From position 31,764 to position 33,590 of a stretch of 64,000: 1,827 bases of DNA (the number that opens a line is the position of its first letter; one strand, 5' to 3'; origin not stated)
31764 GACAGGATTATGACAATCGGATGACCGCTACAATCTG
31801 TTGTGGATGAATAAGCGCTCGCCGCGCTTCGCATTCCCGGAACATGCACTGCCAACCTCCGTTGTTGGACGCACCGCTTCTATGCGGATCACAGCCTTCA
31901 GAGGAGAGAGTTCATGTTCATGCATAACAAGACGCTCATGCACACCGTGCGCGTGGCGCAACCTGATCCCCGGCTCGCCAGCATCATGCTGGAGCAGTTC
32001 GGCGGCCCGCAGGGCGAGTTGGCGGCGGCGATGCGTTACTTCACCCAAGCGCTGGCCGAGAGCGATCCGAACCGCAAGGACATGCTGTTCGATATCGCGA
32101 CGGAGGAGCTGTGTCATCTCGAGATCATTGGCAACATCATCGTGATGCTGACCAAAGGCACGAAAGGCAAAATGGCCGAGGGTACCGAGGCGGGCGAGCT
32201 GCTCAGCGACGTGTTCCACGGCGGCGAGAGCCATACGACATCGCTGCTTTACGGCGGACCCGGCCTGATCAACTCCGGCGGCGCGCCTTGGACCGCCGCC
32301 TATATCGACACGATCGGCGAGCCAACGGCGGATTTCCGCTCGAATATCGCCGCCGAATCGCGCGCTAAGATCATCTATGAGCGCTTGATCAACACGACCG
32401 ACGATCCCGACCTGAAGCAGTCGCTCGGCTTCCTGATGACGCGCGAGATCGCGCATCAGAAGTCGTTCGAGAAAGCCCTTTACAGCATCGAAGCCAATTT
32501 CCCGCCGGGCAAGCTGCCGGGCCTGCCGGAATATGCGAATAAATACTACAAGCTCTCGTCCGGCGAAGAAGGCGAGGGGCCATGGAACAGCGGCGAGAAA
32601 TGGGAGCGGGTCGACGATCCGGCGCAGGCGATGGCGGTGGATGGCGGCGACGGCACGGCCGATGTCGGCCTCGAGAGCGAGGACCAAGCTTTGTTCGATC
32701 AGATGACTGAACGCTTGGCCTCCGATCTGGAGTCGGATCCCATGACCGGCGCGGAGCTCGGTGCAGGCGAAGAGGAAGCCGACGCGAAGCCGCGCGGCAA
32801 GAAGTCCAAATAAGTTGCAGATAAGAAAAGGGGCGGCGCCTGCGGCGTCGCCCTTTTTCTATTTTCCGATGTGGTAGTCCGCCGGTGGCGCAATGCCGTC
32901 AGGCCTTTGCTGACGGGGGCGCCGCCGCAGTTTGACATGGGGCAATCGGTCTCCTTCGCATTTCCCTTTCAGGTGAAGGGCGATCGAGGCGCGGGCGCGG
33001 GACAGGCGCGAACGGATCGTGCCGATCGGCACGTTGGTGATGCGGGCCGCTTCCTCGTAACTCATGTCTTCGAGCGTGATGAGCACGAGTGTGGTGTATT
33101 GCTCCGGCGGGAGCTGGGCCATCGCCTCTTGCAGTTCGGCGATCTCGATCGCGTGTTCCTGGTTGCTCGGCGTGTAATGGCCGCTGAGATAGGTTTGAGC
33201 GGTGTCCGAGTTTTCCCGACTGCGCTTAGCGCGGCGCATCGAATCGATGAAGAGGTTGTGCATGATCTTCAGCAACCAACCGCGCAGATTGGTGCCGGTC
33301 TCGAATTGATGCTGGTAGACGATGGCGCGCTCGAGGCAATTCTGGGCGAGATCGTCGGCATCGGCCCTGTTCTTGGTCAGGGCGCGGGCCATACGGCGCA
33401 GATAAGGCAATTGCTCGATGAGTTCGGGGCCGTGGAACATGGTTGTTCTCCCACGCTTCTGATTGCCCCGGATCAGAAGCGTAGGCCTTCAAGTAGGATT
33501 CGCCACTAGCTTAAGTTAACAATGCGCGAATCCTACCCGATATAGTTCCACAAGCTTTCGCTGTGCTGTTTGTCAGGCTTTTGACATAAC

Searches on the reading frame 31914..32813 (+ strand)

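Call 17: search_protein_families(library=pfam, proteins=[window:31914-32813:+])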
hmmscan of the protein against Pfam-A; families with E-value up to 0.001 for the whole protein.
window:31914-32813:+ (299 aa): 2 families
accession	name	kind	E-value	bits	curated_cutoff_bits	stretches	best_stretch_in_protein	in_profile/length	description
PF05067.18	Mn_catalase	-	5e-78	262.4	27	1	1-261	1-268/284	Manganese containing catalase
PF03232.19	COQ7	-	0.00033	20.8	23.5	0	142-189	8-56/169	Ubiquinone biosynthesis protein COQ7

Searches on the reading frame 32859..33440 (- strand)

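Call 84: search_protein_families(library=pfam, proteins=[window:32859-33440:-])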
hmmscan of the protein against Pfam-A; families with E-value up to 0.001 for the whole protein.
window:32859-33440:- (193 aa): 5 families
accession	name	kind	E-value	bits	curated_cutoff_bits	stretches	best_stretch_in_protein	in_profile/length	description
PF22029.2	PhyR_sigma2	-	8.4e-18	64.6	27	1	9-61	3-55/55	Sigma2 domain of PhyR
PF08281.18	Sigma70_r4_2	-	1.4e-15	57.1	25.7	1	101-152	2-53/54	Sigma-70, region 4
PF04542.20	Sigma70_r2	-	7.8e-13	48.5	24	1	8-73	2-70/71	Sigma-70 region 2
PF04545.22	Sigma70_r4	-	3.7e-09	36.4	24.1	1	106-151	1-46/50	Sigma-70, region 4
PF07638.17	Sigma70_ECF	-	3.6e-07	30.7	21.1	1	14-157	30-183/185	ECF sigma factor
